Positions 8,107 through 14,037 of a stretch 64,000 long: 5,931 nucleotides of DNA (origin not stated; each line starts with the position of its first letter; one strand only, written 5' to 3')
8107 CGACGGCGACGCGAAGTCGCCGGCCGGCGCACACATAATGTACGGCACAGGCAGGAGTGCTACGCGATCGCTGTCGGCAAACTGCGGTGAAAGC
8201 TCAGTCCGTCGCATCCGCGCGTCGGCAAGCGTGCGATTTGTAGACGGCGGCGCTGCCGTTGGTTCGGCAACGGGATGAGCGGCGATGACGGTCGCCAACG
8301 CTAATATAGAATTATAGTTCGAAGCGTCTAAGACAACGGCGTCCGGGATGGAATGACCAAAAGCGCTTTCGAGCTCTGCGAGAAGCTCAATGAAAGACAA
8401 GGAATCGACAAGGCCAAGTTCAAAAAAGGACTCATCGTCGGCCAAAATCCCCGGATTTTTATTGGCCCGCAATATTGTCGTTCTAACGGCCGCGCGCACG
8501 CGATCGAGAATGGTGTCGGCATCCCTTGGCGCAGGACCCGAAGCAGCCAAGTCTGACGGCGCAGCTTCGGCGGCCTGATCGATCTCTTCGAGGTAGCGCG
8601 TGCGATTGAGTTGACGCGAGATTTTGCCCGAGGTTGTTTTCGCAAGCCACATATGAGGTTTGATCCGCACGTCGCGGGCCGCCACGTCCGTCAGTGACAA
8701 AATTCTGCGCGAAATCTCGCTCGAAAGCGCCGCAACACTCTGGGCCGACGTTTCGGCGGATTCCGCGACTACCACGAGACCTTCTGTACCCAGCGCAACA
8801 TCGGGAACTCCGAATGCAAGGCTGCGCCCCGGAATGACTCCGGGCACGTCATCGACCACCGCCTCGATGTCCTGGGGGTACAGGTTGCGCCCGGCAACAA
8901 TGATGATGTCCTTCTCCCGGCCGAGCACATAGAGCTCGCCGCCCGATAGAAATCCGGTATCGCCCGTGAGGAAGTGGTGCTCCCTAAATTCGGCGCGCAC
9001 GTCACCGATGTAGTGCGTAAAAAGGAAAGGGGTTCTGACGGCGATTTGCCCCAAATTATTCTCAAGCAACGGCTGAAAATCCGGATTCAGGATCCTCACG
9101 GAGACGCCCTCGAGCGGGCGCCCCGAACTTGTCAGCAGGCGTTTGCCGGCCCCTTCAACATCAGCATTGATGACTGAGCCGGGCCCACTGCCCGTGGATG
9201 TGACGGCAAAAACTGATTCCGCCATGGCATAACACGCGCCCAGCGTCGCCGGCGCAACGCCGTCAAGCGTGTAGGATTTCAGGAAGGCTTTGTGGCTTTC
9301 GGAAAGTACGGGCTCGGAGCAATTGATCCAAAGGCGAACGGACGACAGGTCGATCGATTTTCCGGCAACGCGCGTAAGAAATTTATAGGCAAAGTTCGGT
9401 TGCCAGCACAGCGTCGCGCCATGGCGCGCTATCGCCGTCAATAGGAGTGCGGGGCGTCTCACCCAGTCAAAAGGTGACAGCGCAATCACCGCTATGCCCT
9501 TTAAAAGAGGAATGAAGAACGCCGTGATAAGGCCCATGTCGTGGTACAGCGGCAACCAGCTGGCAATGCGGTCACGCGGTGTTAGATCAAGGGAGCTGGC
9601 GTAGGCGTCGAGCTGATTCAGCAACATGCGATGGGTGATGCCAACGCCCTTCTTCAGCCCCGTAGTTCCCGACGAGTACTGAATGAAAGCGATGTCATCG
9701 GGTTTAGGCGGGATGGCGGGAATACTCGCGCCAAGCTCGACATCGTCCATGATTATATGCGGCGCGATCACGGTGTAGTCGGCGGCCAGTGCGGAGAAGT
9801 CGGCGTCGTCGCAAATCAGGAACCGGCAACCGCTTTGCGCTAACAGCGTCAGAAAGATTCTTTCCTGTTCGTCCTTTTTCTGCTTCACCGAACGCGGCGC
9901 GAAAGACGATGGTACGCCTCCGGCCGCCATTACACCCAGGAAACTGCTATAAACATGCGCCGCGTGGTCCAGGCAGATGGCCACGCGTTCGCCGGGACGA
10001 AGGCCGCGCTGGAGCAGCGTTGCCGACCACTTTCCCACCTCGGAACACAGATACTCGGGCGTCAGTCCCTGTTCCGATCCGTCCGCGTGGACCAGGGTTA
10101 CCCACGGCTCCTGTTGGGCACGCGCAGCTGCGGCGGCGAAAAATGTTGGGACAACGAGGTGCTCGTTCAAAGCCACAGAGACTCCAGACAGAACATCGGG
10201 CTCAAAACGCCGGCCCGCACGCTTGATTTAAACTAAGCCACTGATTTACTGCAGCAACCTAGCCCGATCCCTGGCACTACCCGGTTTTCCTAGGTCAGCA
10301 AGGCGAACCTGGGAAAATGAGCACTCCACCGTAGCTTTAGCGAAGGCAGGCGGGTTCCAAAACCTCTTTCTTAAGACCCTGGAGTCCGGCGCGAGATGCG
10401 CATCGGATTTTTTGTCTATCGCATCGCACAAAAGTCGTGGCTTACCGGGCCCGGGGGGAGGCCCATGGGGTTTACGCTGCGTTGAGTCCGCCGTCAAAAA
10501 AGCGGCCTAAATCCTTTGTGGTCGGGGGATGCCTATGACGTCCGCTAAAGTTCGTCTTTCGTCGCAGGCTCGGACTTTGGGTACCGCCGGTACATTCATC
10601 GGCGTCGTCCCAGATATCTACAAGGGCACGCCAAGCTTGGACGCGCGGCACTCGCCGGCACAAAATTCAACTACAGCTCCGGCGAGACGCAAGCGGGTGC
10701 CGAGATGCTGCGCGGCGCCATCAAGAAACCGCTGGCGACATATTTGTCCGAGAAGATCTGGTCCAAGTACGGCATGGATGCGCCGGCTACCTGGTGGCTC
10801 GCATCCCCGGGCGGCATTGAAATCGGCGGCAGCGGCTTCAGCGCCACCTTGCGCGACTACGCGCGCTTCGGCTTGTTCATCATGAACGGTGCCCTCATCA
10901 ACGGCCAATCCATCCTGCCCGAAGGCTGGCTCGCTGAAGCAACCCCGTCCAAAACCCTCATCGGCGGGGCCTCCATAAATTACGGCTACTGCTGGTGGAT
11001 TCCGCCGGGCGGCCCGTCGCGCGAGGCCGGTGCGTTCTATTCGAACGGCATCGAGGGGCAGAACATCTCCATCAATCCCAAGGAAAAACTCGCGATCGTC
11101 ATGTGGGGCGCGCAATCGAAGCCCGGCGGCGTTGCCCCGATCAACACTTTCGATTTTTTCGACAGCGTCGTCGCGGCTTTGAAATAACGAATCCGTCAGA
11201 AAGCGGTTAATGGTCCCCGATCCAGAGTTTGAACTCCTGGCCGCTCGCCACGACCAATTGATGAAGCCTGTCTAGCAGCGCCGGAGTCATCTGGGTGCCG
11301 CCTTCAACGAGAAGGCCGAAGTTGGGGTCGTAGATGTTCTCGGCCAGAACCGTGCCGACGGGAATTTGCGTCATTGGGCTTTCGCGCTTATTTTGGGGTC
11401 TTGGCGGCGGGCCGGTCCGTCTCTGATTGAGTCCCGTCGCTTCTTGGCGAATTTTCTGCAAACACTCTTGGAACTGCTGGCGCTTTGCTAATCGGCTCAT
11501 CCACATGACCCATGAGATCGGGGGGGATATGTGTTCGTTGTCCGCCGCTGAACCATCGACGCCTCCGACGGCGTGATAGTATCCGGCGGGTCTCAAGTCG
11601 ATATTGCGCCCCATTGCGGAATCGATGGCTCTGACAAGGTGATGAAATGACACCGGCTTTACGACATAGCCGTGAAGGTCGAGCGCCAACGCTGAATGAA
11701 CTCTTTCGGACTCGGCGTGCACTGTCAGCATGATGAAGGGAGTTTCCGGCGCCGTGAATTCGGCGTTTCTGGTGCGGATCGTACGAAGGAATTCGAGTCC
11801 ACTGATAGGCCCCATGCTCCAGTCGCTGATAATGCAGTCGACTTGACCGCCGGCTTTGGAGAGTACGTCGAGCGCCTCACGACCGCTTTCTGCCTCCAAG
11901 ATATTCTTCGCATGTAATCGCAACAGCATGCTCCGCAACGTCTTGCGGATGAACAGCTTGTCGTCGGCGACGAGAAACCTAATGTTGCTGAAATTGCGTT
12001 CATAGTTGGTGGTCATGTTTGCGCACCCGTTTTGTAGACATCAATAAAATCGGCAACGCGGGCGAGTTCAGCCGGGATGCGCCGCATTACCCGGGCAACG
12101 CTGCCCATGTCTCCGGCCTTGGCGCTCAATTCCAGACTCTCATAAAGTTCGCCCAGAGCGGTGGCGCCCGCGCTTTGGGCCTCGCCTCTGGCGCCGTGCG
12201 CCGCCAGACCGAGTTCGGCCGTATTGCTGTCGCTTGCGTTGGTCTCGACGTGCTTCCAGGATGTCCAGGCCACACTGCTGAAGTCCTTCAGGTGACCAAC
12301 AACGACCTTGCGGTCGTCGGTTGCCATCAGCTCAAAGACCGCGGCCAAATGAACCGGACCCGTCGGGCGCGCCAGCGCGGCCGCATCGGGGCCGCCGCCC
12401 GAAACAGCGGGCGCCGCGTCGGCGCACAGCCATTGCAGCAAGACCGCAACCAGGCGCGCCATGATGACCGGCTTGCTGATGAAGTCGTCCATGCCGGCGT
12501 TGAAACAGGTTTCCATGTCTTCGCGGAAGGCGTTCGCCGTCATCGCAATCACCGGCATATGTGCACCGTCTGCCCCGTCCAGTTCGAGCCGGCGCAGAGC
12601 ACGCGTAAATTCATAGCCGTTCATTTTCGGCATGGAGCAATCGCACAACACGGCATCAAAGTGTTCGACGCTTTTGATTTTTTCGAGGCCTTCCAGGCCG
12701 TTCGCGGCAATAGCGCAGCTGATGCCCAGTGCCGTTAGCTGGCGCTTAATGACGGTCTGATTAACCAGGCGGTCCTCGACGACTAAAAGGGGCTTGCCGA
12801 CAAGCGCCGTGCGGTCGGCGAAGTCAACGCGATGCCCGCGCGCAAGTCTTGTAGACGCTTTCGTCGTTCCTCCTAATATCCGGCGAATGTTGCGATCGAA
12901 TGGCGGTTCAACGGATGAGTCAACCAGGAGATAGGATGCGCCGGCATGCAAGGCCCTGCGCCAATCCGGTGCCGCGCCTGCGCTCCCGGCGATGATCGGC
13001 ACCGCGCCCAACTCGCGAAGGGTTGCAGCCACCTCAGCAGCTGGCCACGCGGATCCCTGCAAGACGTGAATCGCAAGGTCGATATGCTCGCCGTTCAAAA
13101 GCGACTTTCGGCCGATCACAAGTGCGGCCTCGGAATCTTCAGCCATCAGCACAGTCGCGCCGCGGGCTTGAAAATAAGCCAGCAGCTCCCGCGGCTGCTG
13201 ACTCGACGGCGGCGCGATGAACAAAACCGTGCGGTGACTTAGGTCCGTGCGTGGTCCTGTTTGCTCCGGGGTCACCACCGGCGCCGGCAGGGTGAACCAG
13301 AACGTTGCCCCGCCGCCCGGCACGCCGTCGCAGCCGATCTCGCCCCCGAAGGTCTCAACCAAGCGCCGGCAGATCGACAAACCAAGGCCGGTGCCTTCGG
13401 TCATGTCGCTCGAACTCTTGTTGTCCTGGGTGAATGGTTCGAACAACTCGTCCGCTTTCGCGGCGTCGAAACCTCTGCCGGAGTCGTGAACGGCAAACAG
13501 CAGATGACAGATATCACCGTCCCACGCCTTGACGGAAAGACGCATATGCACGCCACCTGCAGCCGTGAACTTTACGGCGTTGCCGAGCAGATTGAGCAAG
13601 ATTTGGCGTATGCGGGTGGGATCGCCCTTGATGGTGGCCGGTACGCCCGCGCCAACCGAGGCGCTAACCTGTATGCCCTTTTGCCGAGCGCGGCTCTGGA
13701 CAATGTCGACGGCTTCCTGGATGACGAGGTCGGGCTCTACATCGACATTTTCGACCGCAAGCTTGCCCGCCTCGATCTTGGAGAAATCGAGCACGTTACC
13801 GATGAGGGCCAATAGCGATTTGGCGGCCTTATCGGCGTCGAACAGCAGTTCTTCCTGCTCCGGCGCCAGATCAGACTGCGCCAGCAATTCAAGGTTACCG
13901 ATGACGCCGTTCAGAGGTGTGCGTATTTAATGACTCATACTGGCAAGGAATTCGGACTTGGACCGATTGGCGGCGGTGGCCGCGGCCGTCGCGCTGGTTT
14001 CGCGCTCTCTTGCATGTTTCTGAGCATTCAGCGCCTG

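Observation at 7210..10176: Single 988-aa FAAL - carrier protein - SGNH fusion next to tRNA-Leu: a self-contained load/carry/transfer enzyme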

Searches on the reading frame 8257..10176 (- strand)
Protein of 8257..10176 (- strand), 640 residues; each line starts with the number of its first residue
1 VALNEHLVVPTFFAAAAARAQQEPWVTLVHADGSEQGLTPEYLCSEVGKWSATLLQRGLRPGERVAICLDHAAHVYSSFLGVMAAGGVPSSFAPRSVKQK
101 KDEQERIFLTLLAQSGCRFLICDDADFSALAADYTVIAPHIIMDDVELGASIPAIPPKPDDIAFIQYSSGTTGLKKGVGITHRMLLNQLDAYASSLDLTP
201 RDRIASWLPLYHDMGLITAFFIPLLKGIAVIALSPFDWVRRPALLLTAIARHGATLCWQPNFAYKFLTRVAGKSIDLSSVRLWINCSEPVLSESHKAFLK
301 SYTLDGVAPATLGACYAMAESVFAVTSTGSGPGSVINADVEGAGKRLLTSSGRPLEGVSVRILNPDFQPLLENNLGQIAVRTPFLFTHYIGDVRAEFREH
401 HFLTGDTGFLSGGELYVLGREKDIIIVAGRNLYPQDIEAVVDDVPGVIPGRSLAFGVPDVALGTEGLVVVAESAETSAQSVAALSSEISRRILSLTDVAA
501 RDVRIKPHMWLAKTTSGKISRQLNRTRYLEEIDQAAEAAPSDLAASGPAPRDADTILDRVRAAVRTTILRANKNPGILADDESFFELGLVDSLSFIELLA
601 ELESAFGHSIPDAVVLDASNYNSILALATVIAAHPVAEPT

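Call 47: search_solved_structures(query=window:8257-10176:-, max_evalue=1e-20, show_alignments=1)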
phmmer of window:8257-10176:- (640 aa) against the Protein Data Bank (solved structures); distinct sequences matched with E-value up to 1e-20: 30.
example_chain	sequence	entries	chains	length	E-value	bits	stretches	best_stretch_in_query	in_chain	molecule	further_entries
3kxw_A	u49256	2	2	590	1.2e-50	175.6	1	35-530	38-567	Saframycin Mx1 synthetase B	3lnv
3pbk_A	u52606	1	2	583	7.7e-49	169.5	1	51-530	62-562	Fatty Acyl-Adenylate Ligase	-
7r7g_A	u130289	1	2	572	2.6e-44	154.6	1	31-358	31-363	Polyketide synthase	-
7r7f_A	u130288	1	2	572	1.3e-43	152.3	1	31-358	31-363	Polyketide synthase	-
7r7e_A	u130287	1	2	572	1.7e-43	151.9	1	31-358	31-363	Polyketide synthase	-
7wua_A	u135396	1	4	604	1.1e-42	149.2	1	49-331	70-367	Acyl-CoA synthase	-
6ulx_A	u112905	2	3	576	1.8e-38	135.3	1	152-530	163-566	Amino acid adenylation domain-containing protein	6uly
5d6j_A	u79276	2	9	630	5.2e-38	133.8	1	50-339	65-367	Acyl-CoA synthase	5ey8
5icr_A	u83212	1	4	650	6e-38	133.6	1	50-339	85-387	Acyl-CoA synthase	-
4r0m_B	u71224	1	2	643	1.2e-37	132.5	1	155-611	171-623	McyG protein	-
6ulw_A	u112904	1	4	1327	1.5e-37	132.2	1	152-532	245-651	Amino acid adenylation domain-containing protein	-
5ey9_A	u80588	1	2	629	1.4e-33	119.1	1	53-343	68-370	Long-chain-fatty-acid--AMP ligase FadD32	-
5hm3_A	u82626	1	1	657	6.4e-33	117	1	53-339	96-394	Long-chain-fatty-acid--AMP ligase FadD32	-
4gxr_A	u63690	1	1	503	9.1e-33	116.4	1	42-489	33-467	Malonyl CoA synthetase, Benzoate-CoA ligase Chimeric protein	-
4fuq_A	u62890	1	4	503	2.3e-32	115.2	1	42-473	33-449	Malonyl CoA synthetase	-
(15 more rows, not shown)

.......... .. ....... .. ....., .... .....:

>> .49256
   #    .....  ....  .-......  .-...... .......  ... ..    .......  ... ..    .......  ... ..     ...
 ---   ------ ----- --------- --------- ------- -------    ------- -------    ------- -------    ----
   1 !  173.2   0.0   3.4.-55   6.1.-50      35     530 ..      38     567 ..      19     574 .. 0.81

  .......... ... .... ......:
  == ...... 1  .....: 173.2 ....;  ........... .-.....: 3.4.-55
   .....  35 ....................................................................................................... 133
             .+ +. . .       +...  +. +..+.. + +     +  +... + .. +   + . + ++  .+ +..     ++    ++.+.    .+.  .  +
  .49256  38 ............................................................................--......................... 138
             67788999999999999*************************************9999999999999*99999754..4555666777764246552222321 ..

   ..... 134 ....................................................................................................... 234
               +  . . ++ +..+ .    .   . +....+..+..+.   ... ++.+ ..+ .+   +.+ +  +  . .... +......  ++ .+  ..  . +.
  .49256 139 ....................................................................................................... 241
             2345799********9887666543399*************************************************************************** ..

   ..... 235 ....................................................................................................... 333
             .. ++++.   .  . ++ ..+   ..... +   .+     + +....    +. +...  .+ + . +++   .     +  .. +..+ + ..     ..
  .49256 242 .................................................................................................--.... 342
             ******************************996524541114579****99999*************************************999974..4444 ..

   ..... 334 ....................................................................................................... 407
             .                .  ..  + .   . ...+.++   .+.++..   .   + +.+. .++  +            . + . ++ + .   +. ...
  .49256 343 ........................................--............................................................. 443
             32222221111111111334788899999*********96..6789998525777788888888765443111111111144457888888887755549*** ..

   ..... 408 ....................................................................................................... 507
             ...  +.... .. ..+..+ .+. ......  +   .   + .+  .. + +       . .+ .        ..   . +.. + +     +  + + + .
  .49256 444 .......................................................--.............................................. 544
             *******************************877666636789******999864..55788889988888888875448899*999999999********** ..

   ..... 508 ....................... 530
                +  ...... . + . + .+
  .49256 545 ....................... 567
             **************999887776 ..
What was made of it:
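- Closest known: Fatty acyl-AMP ligases with a fused or partner ACP. Same: They are the best sequence relatives of residues 35-530 (E 1e-50 and 8e-49, call 47).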

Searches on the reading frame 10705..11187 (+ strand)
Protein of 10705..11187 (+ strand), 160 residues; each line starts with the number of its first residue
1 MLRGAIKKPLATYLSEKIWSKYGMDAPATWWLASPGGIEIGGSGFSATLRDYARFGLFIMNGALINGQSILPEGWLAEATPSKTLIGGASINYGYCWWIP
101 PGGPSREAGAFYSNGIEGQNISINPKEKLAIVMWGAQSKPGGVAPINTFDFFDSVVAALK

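Call 57: search_protein_families(library=pfam, proteins=[window:10705-11187:+], max_evalue=0.001)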
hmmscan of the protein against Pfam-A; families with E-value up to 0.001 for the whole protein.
window:10705-11187:+ (160 aa): 1 family
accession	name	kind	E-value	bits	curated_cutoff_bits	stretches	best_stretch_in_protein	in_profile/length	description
PF00144.29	Beta-lactamase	-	1.3e-07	31.6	27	1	5-141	159-314/329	Beta-lactamase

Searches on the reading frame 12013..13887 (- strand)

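Call 57: search_protein_families(library=pfam, proteins=[window:12013-13887:-], max_evalue=0.001)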
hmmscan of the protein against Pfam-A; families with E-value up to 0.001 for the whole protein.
window:12013-13887:- (624 aa): 3 families
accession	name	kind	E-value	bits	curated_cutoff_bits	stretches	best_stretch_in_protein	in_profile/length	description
PF02518.31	HATPase_c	-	6.4e-29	101.1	26.4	1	88-203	1-110/111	Histidine kinase-, DNA gyrase B-, and HSP90-like ATPase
PF00072.30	Response_reg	-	1.2e-24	87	30.2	1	368-482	2-109/111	Response regulator receiver domain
PF00512.31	HisKA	-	0.00025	21.5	26.9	1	5-41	30-66/66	His Kinase A (phospho-acceptor) domain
